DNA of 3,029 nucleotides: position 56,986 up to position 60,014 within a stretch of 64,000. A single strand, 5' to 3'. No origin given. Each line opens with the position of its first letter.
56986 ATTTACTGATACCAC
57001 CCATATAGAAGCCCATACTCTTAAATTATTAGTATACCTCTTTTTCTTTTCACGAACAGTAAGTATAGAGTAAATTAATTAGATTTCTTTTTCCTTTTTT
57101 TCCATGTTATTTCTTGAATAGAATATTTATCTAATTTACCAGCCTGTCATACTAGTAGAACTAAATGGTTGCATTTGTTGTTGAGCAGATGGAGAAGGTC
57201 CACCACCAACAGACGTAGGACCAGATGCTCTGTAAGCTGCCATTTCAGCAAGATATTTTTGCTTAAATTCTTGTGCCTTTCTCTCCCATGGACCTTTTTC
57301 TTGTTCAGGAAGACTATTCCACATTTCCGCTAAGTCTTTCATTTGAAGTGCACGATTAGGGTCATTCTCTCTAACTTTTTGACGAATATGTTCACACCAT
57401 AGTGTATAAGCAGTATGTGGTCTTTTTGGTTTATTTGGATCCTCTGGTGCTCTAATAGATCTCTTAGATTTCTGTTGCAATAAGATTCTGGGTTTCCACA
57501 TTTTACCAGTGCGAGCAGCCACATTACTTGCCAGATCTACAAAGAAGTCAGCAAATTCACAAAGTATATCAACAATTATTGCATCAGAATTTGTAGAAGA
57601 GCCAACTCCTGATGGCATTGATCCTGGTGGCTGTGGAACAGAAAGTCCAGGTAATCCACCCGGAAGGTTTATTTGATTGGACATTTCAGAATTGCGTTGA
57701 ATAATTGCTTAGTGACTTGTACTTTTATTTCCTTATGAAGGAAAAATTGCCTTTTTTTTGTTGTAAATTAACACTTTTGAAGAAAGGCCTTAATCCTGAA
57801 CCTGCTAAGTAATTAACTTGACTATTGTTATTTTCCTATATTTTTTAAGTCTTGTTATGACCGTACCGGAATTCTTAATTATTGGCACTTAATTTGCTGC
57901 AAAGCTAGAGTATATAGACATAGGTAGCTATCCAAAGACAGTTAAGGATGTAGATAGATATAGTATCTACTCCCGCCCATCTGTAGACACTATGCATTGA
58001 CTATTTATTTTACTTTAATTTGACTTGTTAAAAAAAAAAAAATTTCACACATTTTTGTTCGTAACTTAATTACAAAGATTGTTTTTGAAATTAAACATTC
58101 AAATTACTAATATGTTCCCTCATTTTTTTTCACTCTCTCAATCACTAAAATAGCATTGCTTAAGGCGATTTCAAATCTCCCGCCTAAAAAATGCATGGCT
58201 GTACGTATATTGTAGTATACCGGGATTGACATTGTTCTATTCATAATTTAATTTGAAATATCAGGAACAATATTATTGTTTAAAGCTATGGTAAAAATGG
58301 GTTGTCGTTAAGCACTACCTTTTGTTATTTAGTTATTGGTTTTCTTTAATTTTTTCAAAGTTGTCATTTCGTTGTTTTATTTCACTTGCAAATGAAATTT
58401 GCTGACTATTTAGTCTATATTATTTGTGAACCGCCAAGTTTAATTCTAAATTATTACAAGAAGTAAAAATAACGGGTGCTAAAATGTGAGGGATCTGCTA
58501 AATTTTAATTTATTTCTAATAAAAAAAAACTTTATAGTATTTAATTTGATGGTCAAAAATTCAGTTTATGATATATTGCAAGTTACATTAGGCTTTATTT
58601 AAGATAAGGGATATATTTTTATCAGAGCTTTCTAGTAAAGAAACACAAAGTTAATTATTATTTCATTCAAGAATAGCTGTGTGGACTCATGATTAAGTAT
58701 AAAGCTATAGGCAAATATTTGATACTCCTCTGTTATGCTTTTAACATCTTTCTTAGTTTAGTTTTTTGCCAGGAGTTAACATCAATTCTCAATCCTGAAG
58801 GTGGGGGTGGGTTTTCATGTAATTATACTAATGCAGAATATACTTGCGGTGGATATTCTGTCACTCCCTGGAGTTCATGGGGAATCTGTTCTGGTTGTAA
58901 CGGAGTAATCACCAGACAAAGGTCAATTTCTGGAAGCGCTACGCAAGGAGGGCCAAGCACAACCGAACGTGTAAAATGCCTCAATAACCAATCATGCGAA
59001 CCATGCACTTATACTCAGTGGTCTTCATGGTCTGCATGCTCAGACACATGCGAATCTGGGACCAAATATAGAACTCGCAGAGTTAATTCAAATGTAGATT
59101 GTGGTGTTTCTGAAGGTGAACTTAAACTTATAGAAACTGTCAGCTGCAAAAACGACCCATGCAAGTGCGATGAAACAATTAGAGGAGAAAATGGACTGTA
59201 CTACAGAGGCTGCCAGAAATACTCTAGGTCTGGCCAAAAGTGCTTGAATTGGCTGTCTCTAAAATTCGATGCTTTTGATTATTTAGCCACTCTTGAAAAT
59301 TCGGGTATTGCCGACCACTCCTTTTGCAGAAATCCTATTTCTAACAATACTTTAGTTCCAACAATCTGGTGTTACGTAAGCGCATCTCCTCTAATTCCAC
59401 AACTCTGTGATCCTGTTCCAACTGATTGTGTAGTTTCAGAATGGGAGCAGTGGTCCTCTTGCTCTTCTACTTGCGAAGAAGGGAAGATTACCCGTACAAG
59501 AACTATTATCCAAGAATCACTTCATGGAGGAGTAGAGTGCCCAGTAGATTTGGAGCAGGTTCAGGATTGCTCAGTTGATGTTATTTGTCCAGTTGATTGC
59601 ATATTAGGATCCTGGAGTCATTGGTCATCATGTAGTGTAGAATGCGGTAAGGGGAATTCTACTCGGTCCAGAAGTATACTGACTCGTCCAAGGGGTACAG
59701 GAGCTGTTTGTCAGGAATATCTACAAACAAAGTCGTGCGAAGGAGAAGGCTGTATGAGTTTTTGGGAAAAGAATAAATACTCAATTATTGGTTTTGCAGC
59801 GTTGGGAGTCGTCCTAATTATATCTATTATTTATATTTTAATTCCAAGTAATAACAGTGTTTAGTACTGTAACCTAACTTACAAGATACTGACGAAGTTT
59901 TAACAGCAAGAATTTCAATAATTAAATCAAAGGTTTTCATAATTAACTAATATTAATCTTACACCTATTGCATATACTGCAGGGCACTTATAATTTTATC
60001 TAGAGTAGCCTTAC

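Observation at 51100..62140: Secretory/adhesin neighbourhood at the right end of the window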

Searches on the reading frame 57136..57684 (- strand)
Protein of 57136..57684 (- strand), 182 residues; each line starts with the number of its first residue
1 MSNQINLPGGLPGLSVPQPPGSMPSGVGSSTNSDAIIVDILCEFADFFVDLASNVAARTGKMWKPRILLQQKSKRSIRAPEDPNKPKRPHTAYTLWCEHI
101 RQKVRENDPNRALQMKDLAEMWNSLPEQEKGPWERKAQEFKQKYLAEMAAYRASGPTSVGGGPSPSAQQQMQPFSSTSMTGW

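Call 3: search_protein_families(library=pfam, proteins=[window:57136-57684:-], max_evalue=0.01)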
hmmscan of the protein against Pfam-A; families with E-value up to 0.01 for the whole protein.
window:57136-57684:- (182 aa): 4 families
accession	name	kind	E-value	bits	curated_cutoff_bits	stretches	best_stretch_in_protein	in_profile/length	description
PF00505.25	HMG_box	-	6.5e-15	55.8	25.4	1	86-152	1-69/69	HMG (high mobility group) box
PF09011.16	HMG_box_2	-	7.8e-09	36.5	22.4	1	83-151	1-71/72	HMG-box domain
PF24815.1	HMG_WDHD1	-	4.8e-05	23.7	51.6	1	89-136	1-51/51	WDHD1 HMG box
PF14887.12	HMG_box_5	-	0.0046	17.3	25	1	86-155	4-74/86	HMG (high mobility group) box 5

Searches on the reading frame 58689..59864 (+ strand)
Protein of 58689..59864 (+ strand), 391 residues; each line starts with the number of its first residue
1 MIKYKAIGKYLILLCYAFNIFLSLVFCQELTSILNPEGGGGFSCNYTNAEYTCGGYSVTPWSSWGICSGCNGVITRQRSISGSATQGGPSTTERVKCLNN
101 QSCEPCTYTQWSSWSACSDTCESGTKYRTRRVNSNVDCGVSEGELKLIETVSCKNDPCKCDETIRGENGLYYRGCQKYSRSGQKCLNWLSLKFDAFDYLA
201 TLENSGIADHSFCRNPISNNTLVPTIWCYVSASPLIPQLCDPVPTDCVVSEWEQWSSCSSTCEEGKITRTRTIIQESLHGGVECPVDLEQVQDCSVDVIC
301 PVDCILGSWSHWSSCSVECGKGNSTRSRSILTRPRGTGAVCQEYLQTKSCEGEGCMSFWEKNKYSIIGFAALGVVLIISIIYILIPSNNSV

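Call 3: search_protein_families(library=pfam, proteins=[window:58689-59864:+], max_evalue=0.01)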
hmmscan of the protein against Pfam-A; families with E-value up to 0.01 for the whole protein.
window:58689-59864:+ (391 aa): 5 families
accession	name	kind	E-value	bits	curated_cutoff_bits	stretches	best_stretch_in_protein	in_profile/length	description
PF19028.6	TSP1_spondin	-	1.3e-42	144.3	41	3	247-297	1-50/52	Spondin-like TSP1 domain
PF00090.25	TSP_1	-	6.1e-30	103.6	21.6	3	250-296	1-46/49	Thrombospondin type 1 domain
PF00051.23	Kringle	-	1.7e-09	38.3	34.3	1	167-241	4-75/79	Kringle domain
PF22195.2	TSP1_CFP_C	-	0.00074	20.4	27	0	107-135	4-33/90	CFP-like, C-terminal thrombospondin type 1 domain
PF19035.6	TSP1_CCN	-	0.0085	16.8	27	0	310-355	6-44/44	CCN3 Nov like TSP1 domain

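Call 5: find_encoding_contigs(protein=window:58689-59864:+, flank=10000, max_places=4)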
Protein window:58689-59864:+ (391 aa): 23 contigs read that carry it; 4 places shown.
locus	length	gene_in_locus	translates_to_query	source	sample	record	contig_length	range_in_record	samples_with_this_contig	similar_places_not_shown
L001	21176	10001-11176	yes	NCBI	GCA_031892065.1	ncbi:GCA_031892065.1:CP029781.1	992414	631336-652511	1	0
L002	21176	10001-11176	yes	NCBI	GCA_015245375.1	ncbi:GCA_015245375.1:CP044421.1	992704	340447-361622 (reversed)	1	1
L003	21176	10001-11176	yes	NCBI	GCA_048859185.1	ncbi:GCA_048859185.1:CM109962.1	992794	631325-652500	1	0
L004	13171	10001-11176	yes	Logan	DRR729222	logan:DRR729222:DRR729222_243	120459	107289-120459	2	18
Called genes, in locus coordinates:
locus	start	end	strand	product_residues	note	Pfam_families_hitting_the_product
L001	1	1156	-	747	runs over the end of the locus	PF02367:TsaE (faint), PF24883:NPHP3_N (faint), PF06068:TIP49 (faint), PF13191:AAA_16 (faint), PF20720:nSTAND3 (faint), PF00004:AAA, PF17862:AAA_lid_3, PF00004:AAA, +4 more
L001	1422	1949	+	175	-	PF03517:Voldacs (weak)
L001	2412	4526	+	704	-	-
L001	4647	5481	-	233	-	-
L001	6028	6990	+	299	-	-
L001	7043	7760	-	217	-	-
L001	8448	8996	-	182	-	PF00505:HMG_box, PF09011:HMG_box_2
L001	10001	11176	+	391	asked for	PF00090:TSP_1, PF19028:TSP1_spondin, PF00051:Kringle, PF00090:TSP_1, PF19028:TSP1_spondin, PF00090:TSP_1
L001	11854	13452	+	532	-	-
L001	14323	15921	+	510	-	-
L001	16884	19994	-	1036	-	-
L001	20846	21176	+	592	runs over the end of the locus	-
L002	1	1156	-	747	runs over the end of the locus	PF02367:TsaE (faint), PF24883:NPHP3_N (faint), PF06068:TIP49 (faint), PF13191:AAA_16 (faint), PF20720:nSTAND3 (faint), PF00004:AAA, PF17862:AAA_lid_3, PF00004:AAA, +4 more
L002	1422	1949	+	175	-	PF03517:Voldacs (weak)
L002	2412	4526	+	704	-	-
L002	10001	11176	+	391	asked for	PF00090:TSP_1, PF19028:TSP1_spondin, PF00051:Kringle, PF00090:TSP_1, PF19028:TSP1_spondin, PF00090:TSP_1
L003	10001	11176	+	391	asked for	PF00090:TSP_1, PF19028:TSP1_spondin, PF00051:Kringle, PF00090:TSP_1, PF19028:TSP1_spondin, PF00090:TSP_1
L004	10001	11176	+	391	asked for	PF00090:TSP_1, PF19028:TSP1_spondin, PF00051:Kringle, PF00090:TSP_1, PF19028:TSP1_spondin, PF00090:TSP_1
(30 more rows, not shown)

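Call 6: list_cluster_members(proteins=[window:58689-59861:+, window:51100-53211:+, window:60536-62137:+, window:57136-57681:-])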
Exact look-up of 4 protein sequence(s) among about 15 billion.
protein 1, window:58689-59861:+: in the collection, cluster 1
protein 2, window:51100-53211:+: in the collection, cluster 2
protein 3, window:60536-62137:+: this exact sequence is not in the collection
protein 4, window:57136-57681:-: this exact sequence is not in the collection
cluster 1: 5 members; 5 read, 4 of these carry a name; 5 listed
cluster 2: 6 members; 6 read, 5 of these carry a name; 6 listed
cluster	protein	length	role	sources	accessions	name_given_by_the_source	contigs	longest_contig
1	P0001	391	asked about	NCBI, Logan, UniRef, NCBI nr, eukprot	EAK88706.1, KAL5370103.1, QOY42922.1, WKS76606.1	CpTSP10 protein [Cryptosporidium parvum Iowa II] | CpTSP10 protein n=2 Tax=Cryptosporidium parvum TaxID=5807 RepID=Q5CTG7_CRYPI | QOY42922.1 hypothetical protein CPATCC_000611 [Cryptosporidium parvum]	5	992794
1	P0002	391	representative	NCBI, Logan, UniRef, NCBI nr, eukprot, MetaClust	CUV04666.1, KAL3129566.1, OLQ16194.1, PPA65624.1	unnamed protein product [Cryptosporidium hominis] | CpTSP10 protein/Kringle domain containing protein n=1 Tax=Cryptosporidium hominis ... | TSP1 domain-containing protein TSP10 precursor [Cryptosporidium hominis TU502]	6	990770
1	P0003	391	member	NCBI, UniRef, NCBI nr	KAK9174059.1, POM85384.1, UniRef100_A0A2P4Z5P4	Thrombospondin type 1 domain protein [Cryptosporidium meleagridis] | Thrombospondin type 1 domain protein n=1 Tax=Cryptosporidium meleagridis TaxID=93969 ...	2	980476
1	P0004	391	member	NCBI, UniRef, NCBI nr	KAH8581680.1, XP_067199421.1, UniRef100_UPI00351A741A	TSP1 domain-containing TSP10 precursor [Cryptosporidium sp. chipmunk genotype I] | TSP1 domain-containing TSP10 precursor n=1 Tax=Cryptosporidium sp. chipmunk genotype I ...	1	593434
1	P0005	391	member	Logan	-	-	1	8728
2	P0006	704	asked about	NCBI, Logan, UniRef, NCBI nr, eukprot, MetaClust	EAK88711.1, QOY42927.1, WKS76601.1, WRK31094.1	hypothetical protein [Cryptosporidium parvum Iowa II] | Uncharacterized protein n=2 Tax=Cryptosporidium parvum TaxID=5807 RepID=Q5CTH2_CRYPI | QOY42927.1 hypothetical protein CPATCC_000616 [Cryptosporidium parvum]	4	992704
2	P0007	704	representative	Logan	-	-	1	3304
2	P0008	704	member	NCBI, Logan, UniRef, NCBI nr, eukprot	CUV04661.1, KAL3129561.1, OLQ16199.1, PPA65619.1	unnamed protein product [Cryptosporidium hominis] | Uncharacterized protein n=3 Tax=Cryptosporidium hominis TaxID=237895 ... | hypothetical protein ChTU502y2012_373g0055 [Cryptosporidium hominis]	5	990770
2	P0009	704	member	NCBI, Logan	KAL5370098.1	putative signal peptide protein [Cryptosporidium parvum]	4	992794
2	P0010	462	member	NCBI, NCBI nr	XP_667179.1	hypothetical protein [Cryptosporidium hominis TU502]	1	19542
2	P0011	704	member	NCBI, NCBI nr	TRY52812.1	Uncharacterized protein CTYZ_00002553 [Cryptosporidium tyzzeri]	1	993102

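Call 85: predict_structure(alignment_id=A4)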
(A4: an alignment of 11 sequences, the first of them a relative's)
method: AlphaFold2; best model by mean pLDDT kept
length: 704 residues; sequences in the alignment: 11
mean_pLDDT: 50.4   pTM: 0.25
mean pLDDT of the five models: 50.4, 47.6, 46.1, 44.0, 38.9
residues with pLDDT >= 90: 14; 70-90: 137; 50-70: 143; < 50: 410
segments of 3 or more residues with pLDDT < 50: 1-88, 110-145, 147-200, 212-223, 296-413, 415-457, 477-485, 570-583, 590-598, 613-638
pLDDT, mean of each block of 10 residues (from residue 1): 38 39 31 28 31 34 33 40 45 62 57 40 35 37 46 38 36 37 35 44 60 42 53 74 73 68 66 67 63 53 36 30 34 31 30 29 31 29 27 29 28 34 31 36 34 47 88 56 55 88 84 87 81 83 76 82 80 35 54 44 71 44 36 39 70 76 70 69 69 66 63
secondary structure, 60 per line:
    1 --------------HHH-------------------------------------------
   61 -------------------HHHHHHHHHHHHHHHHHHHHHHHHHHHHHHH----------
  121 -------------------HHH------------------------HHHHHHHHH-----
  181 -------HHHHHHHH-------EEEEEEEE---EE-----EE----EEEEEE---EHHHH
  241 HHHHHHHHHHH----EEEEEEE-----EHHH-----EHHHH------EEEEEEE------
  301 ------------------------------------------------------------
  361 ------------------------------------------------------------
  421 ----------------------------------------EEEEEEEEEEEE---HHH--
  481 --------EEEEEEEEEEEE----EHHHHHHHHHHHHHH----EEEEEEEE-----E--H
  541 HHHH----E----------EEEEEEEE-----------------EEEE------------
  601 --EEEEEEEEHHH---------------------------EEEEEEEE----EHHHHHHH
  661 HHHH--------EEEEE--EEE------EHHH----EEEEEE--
elements in order (helices of 4 or more, strands of 3 or more residues): H80-110 H167-175 H188-195 E203-210 E227-232 H237-251 E256-262 H278-281 E288-294 E461-472 E489-500 H506-519 E524-531 H540-544 E560-567 E585-588 E603-610 E641-648 H654-664 E673-677 E680-682 E697-702

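Call 87: fold_search(model_id=the predicted structure, library=pdb)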
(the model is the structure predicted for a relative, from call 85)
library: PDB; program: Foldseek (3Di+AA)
matches with E <= 10: 1245; with E <= 0.001: 57
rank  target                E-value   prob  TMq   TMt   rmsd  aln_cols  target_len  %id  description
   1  7xpy                  4.4e-05  1.00  0.11  0.14  14.7       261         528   11  Crystal structure of USP7 in complex with its inhibitor (released 2022-08-24)
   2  5j7t                  7.5e-05  1.00  0.12  0.12  14.7       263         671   12  Molecular Understanding of USP7 Substrate Recognition and C-Terminal Activation (released 2016-08-10)
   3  4wpi_B                7.5e-05  1.00  0.10  0.18  15.5       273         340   12  Crystal structure of USP7 ubiquitin-like domains in extended conformation (released 2015-06-17)
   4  5vix                  7.9e-05  1.00  0.10  0.37  15.0       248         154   13  Crystal structure of Polyubiquitin with 3 ub domains, domains 1 and 2, from Naegleria fowleri ATCC 30863 (released 2017-05-24)
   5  5fwi                  7.9e-05  1.00  0.12  0.12  15.7       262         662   12  structure of usp7 catalytic domain and three ubl-domains (released 2016-06-22)
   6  4wph_A                7.9e-05  0.99  0.10  0.18  15.9       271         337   12  Crystal structure of USP7 ubiquitin-like domains in compact conformation (released 2015-06-17)
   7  9a9w_O                7.9e-05  0.99  0.14  0.11  17.8       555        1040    7  USP7 bound to a nucleosome/p53 complex (released 2025-08-06)
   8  5c6d_A                7.9e-05  0.99  0.10  0.19  17.5       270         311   11  Crystal structure of USP7 in complex with UHRF1 (released 2015-09-09)
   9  4wpi_A                8.9e-05  0.99  0.11  0.17  15.7       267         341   11  Crystal structure of USP7 ubiquitin-like domains in extended conformation (released 2015-06-17)
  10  5b83_A                9.5e-05  1.00  0.09  0.20  18.0       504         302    8  Crystal structure of Optineurin UBAN in complex with linear ubiquitin (released 2016-09-07)
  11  7s6p_B                1.0e-04  1.00  0.13  0.35   8.9       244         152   10  The crystal structure of human ISG15 (released 2021-09-22)
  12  5c56_A                1.0e-04  1.00  0.11  0.14  15.7       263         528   12  Crystal structure of USP7/HAUSP in complex with ICP0 (released 2015-07-08)
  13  7eb9_A                1.1e-04  1.00  0.10  0.20  19.8       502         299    8  The structure of the A20-binding inhibitor of NF-kB 1 in complex with tetra-ubiquitin (released 2021-07-21)
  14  5eql_B                1.3e-04  1.00  0.10  0.74   4.3        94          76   19  Isoform-specific inhibition of SUMO-dependent protein-protein interactions (released 2016-11-23)
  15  8cmr_B                1.3e-04  1.00  0.09  0.37  12.2       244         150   13  Linear specific OTU-type DUB SnOTU from the pathogen S. negenvensis in complex with linear di-ubiquitin (released 2023-11-22)
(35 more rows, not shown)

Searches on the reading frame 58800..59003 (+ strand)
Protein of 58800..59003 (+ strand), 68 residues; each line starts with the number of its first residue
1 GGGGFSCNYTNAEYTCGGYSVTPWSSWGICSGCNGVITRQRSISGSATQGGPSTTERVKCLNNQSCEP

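Call 74: search_protein_families(library=pfam, proteins=[window:58800-59003:+], max_evalue=1)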
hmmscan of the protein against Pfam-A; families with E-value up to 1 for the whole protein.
seq(68 aa): 2 families
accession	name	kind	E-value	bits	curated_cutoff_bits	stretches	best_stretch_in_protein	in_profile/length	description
PF19028.6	TSP1_spondin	-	0.00046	20.8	41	1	21-66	3-52/52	Spondin-like TSP1 domain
PF00090.25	TSP_1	-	0.003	18.2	21.6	1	22-66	1-49/49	Thrombospondin type 1 domain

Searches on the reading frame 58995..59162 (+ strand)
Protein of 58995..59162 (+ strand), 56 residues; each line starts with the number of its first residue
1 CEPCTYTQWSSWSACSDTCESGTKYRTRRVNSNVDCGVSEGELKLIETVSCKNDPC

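Call 74: search_protein_families(library=pfam, proteins=[window:58995-59162:+], max_evalue=1)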
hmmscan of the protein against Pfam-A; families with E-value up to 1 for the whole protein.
seq(56 aa): 5 families
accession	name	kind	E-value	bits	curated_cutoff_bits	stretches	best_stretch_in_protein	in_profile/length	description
PF19028.6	TSP1_spondin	-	1.1e-10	42.1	41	1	4-56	1-52/52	Spondin-like TSP1 domain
PF00090.25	TSP_1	-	1.2e-10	41.9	21.6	1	8-56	2-49/49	Thrombospondin type 1 domain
PF19035.6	TSP1_CCN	-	0.00032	21.4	27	1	8-56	4-44/44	CCN3 Nov like TSP1 domain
PF19030.6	TSP1_ADAMTS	-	0.0063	17.2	23.8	1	10-28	4-22/55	Thrombospondin type 1 domain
PF22195.2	TSP1_CFP_C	-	0.02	15.8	27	1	5-33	4-33/90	CFP-like, C-terminal thrombospondin type 1 domain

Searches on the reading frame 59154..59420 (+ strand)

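Call 74: search_protein_families(library=pfam, proteins=[window:59154-59420:+], max_evalue=1)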
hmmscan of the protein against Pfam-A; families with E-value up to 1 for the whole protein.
seq(89 aa): 1 family
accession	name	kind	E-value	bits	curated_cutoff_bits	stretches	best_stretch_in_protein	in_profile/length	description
PF00051.23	Kringle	-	1.9e-10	41.4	34.3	1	12-86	4-75/79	Kringle domain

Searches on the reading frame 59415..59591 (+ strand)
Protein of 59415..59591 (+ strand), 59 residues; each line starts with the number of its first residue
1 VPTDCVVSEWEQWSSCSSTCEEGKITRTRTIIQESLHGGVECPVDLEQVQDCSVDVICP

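Call 74: search_protein_families(library=pfam, proteins=[window:59415-59591:+], max_evalue=1)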
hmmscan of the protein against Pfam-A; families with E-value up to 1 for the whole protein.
seq(59 aa): 4 families
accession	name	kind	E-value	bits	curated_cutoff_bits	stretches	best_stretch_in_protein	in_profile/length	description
PF19028.6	TSP1_spondin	-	4.5e-18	65.7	41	1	5-55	1-50/52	Spondin-like TSP1 domain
PF00090.25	TSP_1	-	1.4e-12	48.1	21.6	1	8-54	1-46/49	Thrombospondin type 1 domain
PF19035.6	TSP1_CCN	-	0.023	15.4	27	1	11-30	6-25/44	CCN3 Nov like TSP1 domain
PF19030.6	TSP1_ADAMTS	-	0.028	15.1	23.8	1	11-31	4-24/55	Thrombospondin type 1 domain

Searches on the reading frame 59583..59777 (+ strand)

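Call 74: search_protein_families(library=pfam, proteins=[window:59583-59777:+], max_evalue=1)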
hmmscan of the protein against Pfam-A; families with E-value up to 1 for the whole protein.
seq(65 aa): 5 families
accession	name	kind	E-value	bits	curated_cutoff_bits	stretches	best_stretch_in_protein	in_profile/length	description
PF19028.6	TSP1_spondin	-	1.3e-15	57.9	41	1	6-57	1-52/52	Spondin-like TSP1 domain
PF00090.25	TSP_1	-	4.8e-09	36.7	21.6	1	10-57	2-49/49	Thrombospondin type 1 domain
PF19035.6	TSP1_CCN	-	0.00095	19.8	27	1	12-57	6-44/44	CCN3 Nov like TSP1 domain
PF22195.2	TSP1_CFP_C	-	0.072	14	27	1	10-63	7-57/90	CFP-like, C-terminal thrombospondin type 1 domain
PF19030.6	TSP1_ADAMTS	-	0.1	13.3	23.8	1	13-29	5-21/55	Thrombospondin type 1 domain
